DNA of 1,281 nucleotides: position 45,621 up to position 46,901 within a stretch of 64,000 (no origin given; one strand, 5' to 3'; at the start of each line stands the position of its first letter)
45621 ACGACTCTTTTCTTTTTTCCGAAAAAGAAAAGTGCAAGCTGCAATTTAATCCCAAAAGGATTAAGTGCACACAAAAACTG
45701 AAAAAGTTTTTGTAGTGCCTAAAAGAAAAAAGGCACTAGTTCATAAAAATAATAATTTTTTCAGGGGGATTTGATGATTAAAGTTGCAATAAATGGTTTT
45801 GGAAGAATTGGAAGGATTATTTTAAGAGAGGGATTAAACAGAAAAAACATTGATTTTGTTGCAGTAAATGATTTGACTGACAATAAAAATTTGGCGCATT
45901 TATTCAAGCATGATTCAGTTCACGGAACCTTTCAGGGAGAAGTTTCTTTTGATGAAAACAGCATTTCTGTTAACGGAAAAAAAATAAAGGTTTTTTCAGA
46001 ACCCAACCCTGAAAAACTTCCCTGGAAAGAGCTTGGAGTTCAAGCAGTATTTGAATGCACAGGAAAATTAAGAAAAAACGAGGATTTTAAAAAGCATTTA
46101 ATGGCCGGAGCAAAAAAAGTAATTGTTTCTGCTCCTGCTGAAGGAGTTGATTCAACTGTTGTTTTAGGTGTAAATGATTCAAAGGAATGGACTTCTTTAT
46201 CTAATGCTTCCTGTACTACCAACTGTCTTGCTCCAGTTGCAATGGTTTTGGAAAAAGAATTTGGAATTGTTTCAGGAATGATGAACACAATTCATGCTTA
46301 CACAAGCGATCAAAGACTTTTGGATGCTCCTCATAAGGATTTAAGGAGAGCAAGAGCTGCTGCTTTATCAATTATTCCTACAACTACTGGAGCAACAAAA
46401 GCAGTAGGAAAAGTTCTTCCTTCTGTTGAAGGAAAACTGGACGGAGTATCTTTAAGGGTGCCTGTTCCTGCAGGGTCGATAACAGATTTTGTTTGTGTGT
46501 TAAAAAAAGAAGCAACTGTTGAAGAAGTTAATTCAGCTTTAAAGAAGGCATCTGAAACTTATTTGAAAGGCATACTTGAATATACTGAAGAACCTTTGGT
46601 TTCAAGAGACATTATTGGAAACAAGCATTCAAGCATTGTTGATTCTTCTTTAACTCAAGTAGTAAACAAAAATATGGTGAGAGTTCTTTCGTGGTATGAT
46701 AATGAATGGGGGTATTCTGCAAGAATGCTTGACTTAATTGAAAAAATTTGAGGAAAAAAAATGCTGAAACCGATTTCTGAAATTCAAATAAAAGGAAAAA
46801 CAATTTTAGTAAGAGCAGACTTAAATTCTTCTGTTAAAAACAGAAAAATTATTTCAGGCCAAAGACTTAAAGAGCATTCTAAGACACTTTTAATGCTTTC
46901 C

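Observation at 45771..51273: Bacterial-type central genes (type I GAPDH-PGK operon, bacterial LeuRS) alongside archaeal markers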

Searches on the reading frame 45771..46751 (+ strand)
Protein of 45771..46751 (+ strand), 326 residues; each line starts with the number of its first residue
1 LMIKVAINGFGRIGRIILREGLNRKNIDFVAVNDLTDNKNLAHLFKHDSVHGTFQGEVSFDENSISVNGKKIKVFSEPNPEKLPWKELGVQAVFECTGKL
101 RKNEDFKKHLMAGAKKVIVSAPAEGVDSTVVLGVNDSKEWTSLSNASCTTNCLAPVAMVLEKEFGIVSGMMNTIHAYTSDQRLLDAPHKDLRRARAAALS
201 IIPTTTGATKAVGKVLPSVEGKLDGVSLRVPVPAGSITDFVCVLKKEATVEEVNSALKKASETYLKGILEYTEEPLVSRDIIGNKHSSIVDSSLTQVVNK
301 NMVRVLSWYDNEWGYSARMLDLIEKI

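Call 6: search_protein_families(library=ncbifam, proteins=[window:45771-46751:+], max_evalue=0.00001)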
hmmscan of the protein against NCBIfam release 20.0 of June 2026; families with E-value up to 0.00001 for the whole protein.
window:45771-46751:+ (326 aa): 9 families
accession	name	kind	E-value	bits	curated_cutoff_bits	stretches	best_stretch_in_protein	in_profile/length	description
NF005830.0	PRK07729.1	equivalog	4.1e-133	443.5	546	1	1-325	1-329/343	glyceraldehyde-3-phosphate dehydrogenase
TIGR01534.1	GAPDH-I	equivalog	4.8e-129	430.3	367.2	1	4-321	1-330/330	type I glyceraldehyde-3-phosphate dehydrogenase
NF005641.0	PRK07403.1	equivalog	3.5e-126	420.9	616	1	2-324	1-330/337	type I glyceraldehyde-3-phosphate dehydrogenase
NF033735.1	G3PDH_Arsen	exception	6.1e-112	374.3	450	1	5-322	1-322/323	ArsJ-associated glyceraldehyde-3-phosphate dehydrogenase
NF010058.0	PRK13535.1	equivalog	3.1e-103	345.4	539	1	1-322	1-329/339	erythrose-4-phosphate dehydrogenase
NF006512.0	PRK08955.1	equivalog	3e-101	339.1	563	1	1-325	1-329/334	glyceraldehyde-3-phosphate dehydrogenase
NF011954.0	PRK15425.1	equivalog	7.5e-101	337.5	662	1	1-326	1-329/331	glyceraldehyde-3-phosphate dehydrogenase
TIGR01532.1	E4PD_g-proteo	equivalog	4.4e-98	328.5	530.55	1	4-321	1-325/325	erythrose-4-phosphate dehydrogenase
NF006139.0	PRK08289.1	equivalog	1.3e-83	281.3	431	1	5-326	131-469/480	glyceraldehyde-3-phosphate dehydrogenase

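Call 7: search_protein_families(library=pfam, proteins=[window:45771-46751:+], max_evalue=0.001)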
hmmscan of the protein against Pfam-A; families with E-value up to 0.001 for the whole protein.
window:45771-46751:+ (326 aa): 2 families
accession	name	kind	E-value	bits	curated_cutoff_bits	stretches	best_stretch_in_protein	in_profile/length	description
PF02800.25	Gp_dh_C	-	7.2e-66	221.1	24.4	1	153-309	1-158/158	Glyceraldehyde 3-phosphate dehydrogenase, C-terminal domain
PF00044.30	Gp_dh_N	-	1.4e-39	134.9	31.7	1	3-102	1-100/101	Glyceraldehyde 3-phosphate dehydrogenase, NAD binding domain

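Call 10: search_solved_structures(query=window:45771-46751:+, max_evalue=1e-10)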
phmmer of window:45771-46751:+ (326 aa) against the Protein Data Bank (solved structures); distinct sequences matched with E-value up to 1e-10: 140 (the best 60 are shown).
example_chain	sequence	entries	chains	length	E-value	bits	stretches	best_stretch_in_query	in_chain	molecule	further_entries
1hdg_O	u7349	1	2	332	2.5e-125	421.2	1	4-324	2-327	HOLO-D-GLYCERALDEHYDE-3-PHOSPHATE DEHYDROGENASE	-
1gd1_O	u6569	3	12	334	4e-121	407.4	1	3-323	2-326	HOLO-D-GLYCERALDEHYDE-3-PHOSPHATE DEHYDROGENASE | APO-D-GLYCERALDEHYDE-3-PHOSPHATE DEHYDROGENASE | Glyceraldehyde-3-phosphate dehydrogenase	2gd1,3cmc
2ep7_A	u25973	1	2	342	2.9e-120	404.5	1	1-323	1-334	Glyceraldehyde-3-phosphate dehydrogenase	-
1npt_O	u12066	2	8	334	8e-120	403.1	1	3-323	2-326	Glyceraldehyde 3-phosphate dehydrogenase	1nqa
1dbv_O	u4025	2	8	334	1.1e-119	402.6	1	3-323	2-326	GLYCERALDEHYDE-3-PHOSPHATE DEHYDROGENASE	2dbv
1nq5_O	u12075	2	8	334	1.1e-119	402.6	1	3-323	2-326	Glyceraldehyde 3-phosphate dehydrogenase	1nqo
3dbv_O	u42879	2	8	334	5e-118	397.2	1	3-323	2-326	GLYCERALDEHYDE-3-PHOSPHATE DEHYDROGENASE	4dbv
1vc2_A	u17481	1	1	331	1.4e-116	392.5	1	4-325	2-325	Glyceraldehyde 3-Phosphate Dehydrogenase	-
1cer_O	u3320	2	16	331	5.3e-113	380.7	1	4-325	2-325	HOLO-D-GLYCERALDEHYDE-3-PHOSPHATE DEHYDROGENASE | Glyceraldehyde-3-phosphate dehydrogenase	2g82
3b1j_A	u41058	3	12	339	2.1e-112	378.7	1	1-324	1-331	Glyceraldehyde 3-phosphate dehydrogenase (NADP+)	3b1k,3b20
3hja_A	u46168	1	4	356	3.1e-112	378.2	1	3-326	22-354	Glyceraldehyde-3-phosphate dehydrogenase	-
2d2i_A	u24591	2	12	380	4.4e-112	377.7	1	1-324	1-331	glyceraldehyde 3-phosphate dehydrogenase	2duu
8wwz_A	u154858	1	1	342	7.6e-110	370.3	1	1-324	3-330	Glyceraldehyde-3-phosphate dehydrogenase 2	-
4dib_A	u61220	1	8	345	6e-109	367.4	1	2-324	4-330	Glyceraldehyde 3-phosphate dehydrogenase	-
8br4_A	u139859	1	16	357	9.7e-109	366.7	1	1-324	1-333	Glyceraldehyde-3-phosphate dehydrogenase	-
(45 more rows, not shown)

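Call 18: find_homologous_proteins(query=window:45771-46751:+, max_evalue=1e-20)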
Query window:45771-46751:+ (326 aa): 8000 proteins with E <= 1e-20 among 8000 candidates; the best 120 are listed.
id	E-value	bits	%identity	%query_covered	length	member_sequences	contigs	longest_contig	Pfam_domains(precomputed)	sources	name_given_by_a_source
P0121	8.4e-211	717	100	100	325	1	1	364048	PF02800.26,PF00044.31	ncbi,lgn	-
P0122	2.3e-182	623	85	100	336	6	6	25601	PF02800.26,PF00044.31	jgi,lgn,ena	-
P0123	8.7e-168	575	79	100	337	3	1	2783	PF02800.26,PF00044.31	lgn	-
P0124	2.0e-167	574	79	100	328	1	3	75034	PF02800.26,PF00044.31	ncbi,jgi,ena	-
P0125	3.3e-166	570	79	100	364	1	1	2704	PF02800.26,PF00044.31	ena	-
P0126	1.6e-165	568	79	100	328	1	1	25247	PF02800.26,PF00044.31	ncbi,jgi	-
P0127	1.3e-162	559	76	100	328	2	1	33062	PF02800.26,PF00044.31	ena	-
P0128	1.5e-160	552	77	100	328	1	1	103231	PF02800.26,PF00044.31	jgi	jgi:glyceraldehyde 3-phosphate dehydrogenase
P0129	1.3e-159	549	75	100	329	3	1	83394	PF02800.26,PF00044.31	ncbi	ncbi:MAG: type I glyceraldehyde-3-phosphate dehydrogenase [archaeon]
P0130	8.1e-157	539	74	100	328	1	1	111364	PF02800.26,PF00044.31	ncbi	-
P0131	2.7e-138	479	66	100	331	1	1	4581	PF02800.26,PF00044.31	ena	-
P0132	6.1e-137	474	68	100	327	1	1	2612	PF02800.26,PF00044.31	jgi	jgi:glyceraldehyde 3-phosphate dehydrogenase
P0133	9.8e-136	470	65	100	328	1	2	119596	PF02800.26,PF00044.31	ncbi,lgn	-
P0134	9.8e-136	470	65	100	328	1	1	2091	PF02800.26,PF00044.31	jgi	-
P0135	1.0e-134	467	66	99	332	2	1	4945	PF02800.26,PF00044.31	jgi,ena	-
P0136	5.1e-134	465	65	100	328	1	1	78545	PF02800.26,PF00044.31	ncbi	ncbi:MAG: type I glyceraldehyde-3-phosphate dehydrogenase [Candidatus Altiarchaeota archaeon]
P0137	5.6e-134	464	65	100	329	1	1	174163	PF02800.26,PF00044.31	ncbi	ncbi:MAG: type I glyceraldehyde-3-phosphate dehydrogenase [Candidatus Altiarchaeota archaeon]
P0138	2.7e-133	462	63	99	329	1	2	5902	PF02800.26,PF00044.31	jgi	jgi:glyceraldehyde 3-phosphate dehydrogenase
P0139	4.0e-133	462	65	100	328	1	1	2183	PF02800.26,PF00044.31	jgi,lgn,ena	-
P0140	4.8e-133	461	100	66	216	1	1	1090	PF02800.26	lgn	-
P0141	1.3e-132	460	64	100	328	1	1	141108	PF02800.26,PF00044.31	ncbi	ncbi:MAG: type I glyceraldehyde-3-phosphate dehydrogenase [Candidatus Altiarchaeota archaeon]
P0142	3.8e-132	458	64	100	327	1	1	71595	PF02800.26,PF00044.31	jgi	-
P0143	8.5e-132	457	64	99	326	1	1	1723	PF02800.26,PF00044.31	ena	-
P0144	9.8e-132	457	64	99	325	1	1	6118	PF02800.26,PF00044.31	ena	-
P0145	1.3e-131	457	64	100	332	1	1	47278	PF02800.26,PF00044.31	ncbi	ncbi:MAG: type I glyceraldehyde-3-phosphate dehydrogenase [Fidelibacterota bacterium]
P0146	1.8e-131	456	64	99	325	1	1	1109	PF02800.26,PF00044.31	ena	-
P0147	2.9e-131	456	62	100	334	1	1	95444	PF02800.26,PF00044.31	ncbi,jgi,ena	-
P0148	2.9e-131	456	63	100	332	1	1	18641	PF02800.26,PF00044.31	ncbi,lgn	-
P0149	3.3e-131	455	64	99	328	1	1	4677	PF02800.26,PF00044.31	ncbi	-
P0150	4.1e-131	455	63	100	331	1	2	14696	PF02800.26,PF00044.31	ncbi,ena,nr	ncbi:MAG: type I glyceraldehyde-3-phosphate dehydrogenase [Candidatus Cloacimonetes bacterium]|nr:ty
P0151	4.8e-131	455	62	99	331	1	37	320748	PF02800.26,PF00044.31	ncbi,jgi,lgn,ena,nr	ncbi:type I glyceraldehyde-3-phosphate dehydrogenase [Candidatus Woesearchaeota archaeon]|jgi:glycer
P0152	5.0e-131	455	62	99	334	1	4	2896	PF02800.26,PF00044.31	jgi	-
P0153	5.9e-131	455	63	100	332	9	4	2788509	PF02800.26,PF00044.31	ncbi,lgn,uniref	ncbi:type I glyceraldehyde-3-phosphate dehydrogenase [Fidelibacter multiformis]|uniref:type I glycer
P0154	1.7e-130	453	64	99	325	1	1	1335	PF02800.26,PF00044.31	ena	-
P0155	1.8e-130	453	63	99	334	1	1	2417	PF02800.26,PF00044.31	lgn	-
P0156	1.9e-130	453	63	100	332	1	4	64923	PF02800.26,PF00044.31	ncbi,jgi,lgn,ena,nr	ncbi:MAG: type I glyceraldehyde-3-phosphate dehydrogenase [Candidatus Marinimicrobia bacterium]|nr:t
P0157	1.9e-130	453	64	99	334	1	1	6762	PF02800.26,PF00044.31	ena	-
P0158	2.0e-130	453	61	99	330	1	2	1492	PF02800.26,PF00044.31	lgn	-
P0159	2.6e-130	452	62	100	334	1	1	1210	PF02800.26,PF00044.31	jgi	-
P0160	2.8e-130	452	63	99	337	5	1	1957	PF02800.26,PF00044.31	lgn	-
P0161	3.0e-130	452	63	100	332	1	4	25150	PF02800.26,PF00044.31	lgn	-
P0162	3.0e-130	452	63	100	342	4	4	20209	PF02800.26,PF00044.31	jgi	jgi:glyceraldehyde 3-phosphate dehydrogenase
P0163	3.5e-130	452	62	99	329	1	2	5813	PF02800.26,PF00044.31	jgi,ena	-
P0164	3.6e-130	452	63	100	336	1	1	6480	PF02800.26,PF00044.31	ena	-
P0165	5.6e-130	451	63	99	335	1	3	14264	PF02800.26,PF00044.31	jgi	jgi:glyceraldehyde 3-phosphate dehydrogenase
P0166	8.9e-130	451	63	99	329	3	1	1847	PF02800.26,PF00044.31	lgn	-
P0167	9.6e-130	451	62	100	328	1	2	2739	PF02800.26,PF00044.31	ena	-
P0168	1.0e-129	450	62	100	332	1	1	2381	PF02800.26,PF00044.31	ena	-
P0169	1.5e-129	450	63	100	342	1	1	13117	PF02800.26,PF00044.31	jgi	-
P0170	2.2e-129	449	61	99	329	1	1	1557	PF02800.26,PF00044.31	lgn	-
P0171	2.6e-129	449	63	100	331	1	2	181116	PF02800.26,PF00044.31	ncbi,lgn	-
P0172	3.6e-129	449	62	100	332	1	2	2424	PF02800.26,PF00044.31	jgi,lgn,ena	-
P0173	3.7e-129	449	62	99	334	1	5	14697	PF02800.26,PF00044.31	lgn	-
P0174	4.0e-129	449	63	100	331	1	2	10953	PF02800.26,PF00044.31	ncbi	-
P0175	4.0e-129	448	62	99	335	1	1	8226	PF02800.26,PF00044.31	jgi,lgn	jgi:glyceraldehyde 3-phosphate dehydrogenase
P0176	4.1e-129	448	61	99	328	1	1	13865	PF02800.26,PF00044.31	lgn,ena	-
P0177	4.5e-129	448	63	100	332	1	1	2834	PF02800.26,PF00044.31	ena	-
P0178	4.6e-129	448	62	99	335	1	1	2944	PF02800.26,PF00044.31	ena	-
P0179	4.6e-129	448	62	99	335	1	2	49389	PF02800.26,PF00044.31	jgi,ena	-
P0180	5.3e-129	448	64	100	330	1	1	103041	PF02800.26,PF00044.31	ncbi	ncbi:MAG: type I glyceraldehyde-3-phosphate dehydrogenase [Candidatus Woesearchaeota archaeon]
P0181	5.4e-129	448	63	100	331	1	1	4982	PF02800.26,PF00044.31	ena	-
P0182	5.8e-129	448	62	100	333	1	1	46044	PF02800.26,PF00044.31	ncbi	-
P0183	6.9e-129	448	62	99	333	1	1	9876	PF02800.26,PF00044.31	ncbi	ncbi:MAG: type I glyceraldehyde-3-phosphate dehydrogenase [Candidatus Woesearchaeota archaeon]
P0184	7.3e-129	448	62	100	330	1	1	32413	PF02800.26,PF00044.31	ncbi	-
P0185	7.9e-129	448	62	100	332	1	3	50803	PF02800.26,PF00044.31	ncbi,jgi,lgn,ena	jgi:glyceraldehyde 3-phosphate dehydrogenase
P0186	8.0e-129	448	60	100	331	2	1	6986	PF02800.26,PF00044.31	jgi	-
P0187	8.3e-129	447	63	99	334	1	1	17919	PF02800.26,PF00044.31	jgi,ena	-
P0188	8.4e-129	447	64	99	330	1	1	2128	PF02800.26,PF00044.31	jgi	-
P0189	8.7e-129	447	63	100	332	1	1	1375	PF02800.26,PF00044.31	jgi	-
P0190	9.5e-129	447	63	100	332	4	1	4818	PF02800.26,PF00044.31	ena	-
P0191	1.0e-128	447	62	99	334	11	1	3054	PF02800.26,PF00044.31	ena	-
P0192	1.0e-128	447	62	99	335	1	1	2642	PF02800.26,PF00044.31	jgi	jgi:glyceraldehyde 3-phosphate dehydrogenase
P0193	1.1e-128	447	62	99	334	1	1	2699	PF02800.26,PF00044.31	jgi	jgi:glyceraldehyde 3-phosphate dehydrogenase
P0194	1.1e-128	447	61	99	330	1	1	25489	PF02800.26,PF00044.31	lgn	-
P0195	1.1e-128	447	62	100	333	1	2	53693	PF02800.26,PF00044.31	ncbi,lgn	-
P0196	1.1e-128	447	62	100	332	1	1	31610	PF02800.26,PF00044.31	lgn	-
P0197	1.2e-128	447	63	100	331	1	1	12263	PF02800.26,PF00044.31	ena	-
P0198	1.3e-128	447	62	99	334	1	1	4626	PF02800.26,PF00044.31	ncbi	-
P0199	1.6e-128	447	61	100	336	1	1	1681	PF02800.26,PF00044.31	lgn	-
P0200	1.6e-128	447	64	100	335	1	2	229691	PF02800.26,PF00044.31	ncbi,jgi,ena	ncbi:MAG: type I glyceraldehyde-3-phosphate dehydrogenase [Patescibacteria group bacterium]|jgi:glyc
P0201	1.6e-128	446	62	100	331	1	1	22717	PF02800.26,PF00044.31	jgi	-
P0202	1.7e-128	446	62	100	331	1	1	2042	PF02800.26,PF00044.31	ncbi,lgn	-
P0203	1.8e-128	446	63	100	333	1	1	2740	PF02800.26,PF00044.31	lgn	-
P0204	1.9e-128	446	62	99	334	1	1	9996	PF02800.26,PF00044.31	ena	-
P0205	1.9e-128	446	62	99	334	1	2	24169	PF02800.26,PF00044.31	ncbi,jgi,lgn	-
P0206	2.2e-128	446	62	100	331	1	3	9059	PF02800.26,PF00044.31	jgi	-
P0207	2.2e-128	446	61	99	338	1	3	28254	PF02800.26,PF00044.31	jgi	jgi:glyceraldehyde 3-phosphate dehydrogenase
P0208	2.5e-128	446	61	99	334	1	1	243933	PF02800.26,PF00044.31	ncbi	-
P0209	2.6e-128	446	62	99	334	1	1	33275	PF02800.26,PF00044.31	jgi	jgi:glyceraldehyde 3-phosphate dehydrogenase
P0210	2.6e-128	446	61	99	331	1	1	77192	PF02800.26,PF00044.31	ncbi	ncbi:MAG: type I glyceraldehyde-3-phosphate dehydrogenase [Candidatus Woesearchaeota archaeon]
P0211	2.7e-128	446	60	99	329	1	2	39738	PF02800.26,PF00044.31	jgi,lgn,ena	-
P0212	2.9e-128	446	63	99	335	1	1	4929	PF02800.26,PF00044.31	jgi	-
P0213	3.0e-128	446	63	100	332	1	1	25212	PF02800.26,PF00044.31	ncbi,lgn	-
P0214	3.0e-128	446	60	100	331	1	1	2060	PF02800.26,PF00044.31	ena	-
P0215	3.1e-128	446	63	99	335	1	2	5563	PF02800.26,PF00044.31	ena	-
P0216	3.1e-128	446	63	100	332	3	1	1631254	PF02800.26,PF00044.31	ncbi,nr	ncbi:MAG: type I glyceraldehyde-3-phosphate dehydrogenase [Candidatus Marinimicrobia bacterium]|nr:t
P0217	3.1e-128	446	63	100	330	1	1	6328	PF02800.26,PF00044.31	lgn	-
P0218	3.1e-128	446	62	99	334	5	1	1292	PF02800.26,PF00044.31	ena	-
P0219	3.2e-128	446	62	100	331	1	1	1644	PF02800.26,PF00044.31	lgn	-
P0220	3.5e-128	445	62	100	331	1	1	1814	PF02800.26,PF00044.31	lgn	-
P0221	3.6e-128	445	62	99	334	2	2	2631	PF02800.26,PF00044.31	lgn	-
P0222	3.7e-128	445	61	100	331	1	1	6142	PF02800.26,PF00044.31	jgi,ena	-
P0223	3.7e-128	445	61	100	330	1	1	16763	PF02800.26,PF00044.31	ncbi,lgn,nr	ncbi:type I glyceraldehyde-3-phosphate dehydrogenase [Candidatus Woesearchaeota archaeon]|nr:type I 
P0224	3.7e-128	445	63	100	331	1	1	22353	PF02800.26,PF00044.31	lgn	-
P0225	4.4e-128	445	61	99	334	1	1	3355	PF02800.26,PF00044.31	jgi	-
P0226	4.5e-128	445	61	100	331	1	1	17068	PF02800.26,PF00044.31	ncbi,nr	ncbi:MAG: type I glyceraldehyde-3-phosphate dehydrogenase [Candidatus Marinimicrobia bacterium]|nr:t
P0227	4.8e-128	445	62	99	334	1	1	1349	PF02800.26,PF00044.31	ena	-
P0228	4.8e-128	445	62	99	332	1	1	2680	PF02800.26,PF00044.31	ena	-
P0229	4.9e-128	445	61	99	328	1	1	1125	PF02800.26,PF00044.31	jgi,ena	jgi:glyceraldehyde 3-phosphate dehydrogenase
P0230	5.3e-128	445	62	100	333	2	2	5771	PF02800.26,PF00044.31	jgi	jgi:glyceraldehyde 3-phosphate dehydrogenase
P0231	5.5e-128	445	62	99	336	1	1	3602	PF02800.26,PF00044.31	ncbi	-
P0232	5.9e-128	445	61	100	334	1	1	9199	PF02800.26,PF00044.31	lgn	-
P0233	6.0e-128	445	62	99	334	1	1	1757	PF02800.26,PF00044.31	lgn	-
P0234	6.0e-128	445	62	100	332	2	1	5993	PF02800.26,PF00044.31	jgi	-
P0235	7.2e-128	444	62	99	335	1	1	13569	PF02800.26,PF00044.31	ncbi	-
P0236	8.2e-128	444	62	100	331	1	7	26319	PF02800.26,PF00044.31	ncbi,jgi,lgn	-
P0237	8.4e-128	444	62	100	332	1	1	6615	PF02800.26,PF00044.31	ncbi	-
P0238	8.7e-128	444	62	99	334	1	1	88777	PF02800.26,PF00044.31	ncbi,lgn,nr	ncbi:MAG: type I glyceraldehyde-3-phosphate dehydrogenase [Bacteroidetes bacterium]|nr:type I glycer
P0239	8.9e-128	444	62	99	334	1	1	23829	PF02800.26,PF00044.31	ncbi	-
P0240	1.0e-127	444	60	100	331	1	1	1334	PF02800.26,PF00044.31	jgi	-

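Call 58: find_encoding_contigs(protein=P0129, flank=10000, max_places=2)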
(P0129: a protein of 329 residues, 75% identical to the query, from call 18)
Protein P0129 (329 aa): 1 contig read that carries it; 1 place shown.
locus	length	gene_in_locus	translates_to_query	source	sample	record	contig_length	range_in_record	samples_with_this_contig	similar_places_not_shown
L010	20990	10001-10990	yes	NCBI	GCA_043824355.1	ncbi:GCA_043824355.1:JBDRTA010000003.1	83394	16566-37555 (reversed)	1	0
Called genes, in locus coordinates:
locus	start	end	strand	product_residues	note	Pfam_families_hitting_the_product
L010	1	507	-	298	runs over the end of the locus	PF00482:T2SSF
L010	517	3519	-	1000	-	PF00437:T2SSE, PF14890:Intein_splicing, PF14528:LAGLIDADG_3, PF00437:T2SSE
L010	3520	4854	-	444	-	-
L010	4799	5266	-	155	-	-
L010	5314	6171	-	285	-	-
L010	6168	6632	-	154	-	-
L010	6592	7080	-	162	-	-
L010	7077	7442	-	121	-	-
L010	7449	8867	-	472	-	-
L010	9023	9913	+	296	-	PF04473:DUF553 (weak), PF24656:CEPT76_peptidase (weak)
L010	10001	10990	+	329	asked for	PF00044:Gp_dh_N, PF02800:Gp_dh_C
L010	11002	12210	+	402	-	PF00162:PGK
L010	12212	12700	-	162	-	-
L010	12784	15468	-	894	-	PF00133:tRNA-synt_1, PF01406:tRNA-synt_1e (faint), PF01921:tRNA-synt_1f (faint), PF09334:tRNA-synt_1g, PF13603:tRNA-synt_1_2, PF00133:tRNA-synt_1, PF08264:Anticodon_1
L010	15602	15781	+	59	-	PF13484:Fer4_16 (faint), PF13237:Fer4_10, PF00037:Fer4, PF12838:Fer4_7, PF13187:Fer4_9, PF12797:Fer4_2 (weak), PF00037:Fer4 (weak), PF12837:Fer4_6 (weak), +4 more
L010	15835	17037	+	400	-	PF00890:FAD_binding_2, PF01494:FAD_binding_3, PF01946:Thi4 (weak), PF03486:HI0933_like (weak), PF05834:Lycopene_cycl, PF12831:FAD_oxidored, PF04820:Trp_halogenase (weak), PF22578:GGR_cat, +3 more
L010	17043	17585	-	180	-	-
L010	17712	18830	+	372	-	PF05833:NFACT_N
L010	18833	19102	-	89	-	PF05239:PRC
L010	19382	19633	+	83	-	-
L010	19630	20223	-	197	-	PF01871:AMMECR1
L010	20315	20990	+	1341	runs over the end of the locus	-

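Call 59: find_encoding_contigs(protein=P0151, flank=6000, max_places=2)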
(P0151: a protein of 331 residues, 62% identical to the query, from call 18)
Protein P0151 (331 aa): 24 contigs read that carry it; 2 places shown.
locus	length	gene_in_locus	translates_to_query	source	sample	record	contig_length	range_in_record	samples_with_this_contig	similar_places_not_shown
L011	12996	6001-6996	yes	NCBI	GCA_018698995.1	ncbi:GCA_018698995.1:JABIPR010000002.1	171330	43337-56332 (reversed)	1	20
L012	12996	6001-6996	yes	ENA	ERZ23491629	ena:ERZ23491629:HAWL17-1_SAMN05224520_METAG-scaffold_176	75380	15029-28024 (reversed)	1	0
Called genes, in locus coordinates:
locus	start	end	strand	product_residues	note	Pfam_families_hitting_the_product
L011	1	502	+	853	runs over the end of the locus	PF00133:tRNA-synt_1, PF01406:tRNA-synt_1e (faint), PF09334:tRNA-synt_1g, PF08264:Anticodon_1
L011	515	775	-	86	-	-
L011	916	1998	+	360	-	PF14559:TPR_19 (faint)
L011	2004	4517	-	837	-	PF01411:tRNA-synt_2c, PF07973:tRNA_SAD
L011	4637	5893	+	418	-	-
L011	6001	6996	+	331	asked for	PF00044:Gp_dh_N, PF02800:Gp_dh_C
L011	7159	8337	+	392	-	PF00162:PGK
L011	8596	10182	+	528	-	-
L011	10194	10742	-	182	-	PF01864:CarS-like, PF01148:CTP_transf_1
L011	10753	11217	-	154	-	PF02681:DUF212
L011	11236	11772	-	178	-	PF01066:CDP-OH_P_transf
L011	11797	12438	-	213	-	PF02666:PS_Dcarbxylase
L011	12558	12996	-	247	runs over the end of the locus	-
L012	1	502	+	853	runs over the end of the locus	PF00133:tRNA-synt_1, PF01406:tRNA-synt_1e (faint), PF09334:tRNA-synt_1g, PF08264:Anticodon_1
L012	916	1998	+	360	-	PF14559:TPR_19 (faint)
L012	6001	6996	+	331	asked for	PF00044:Gp_dh_N, PF02800:Gp_dh_C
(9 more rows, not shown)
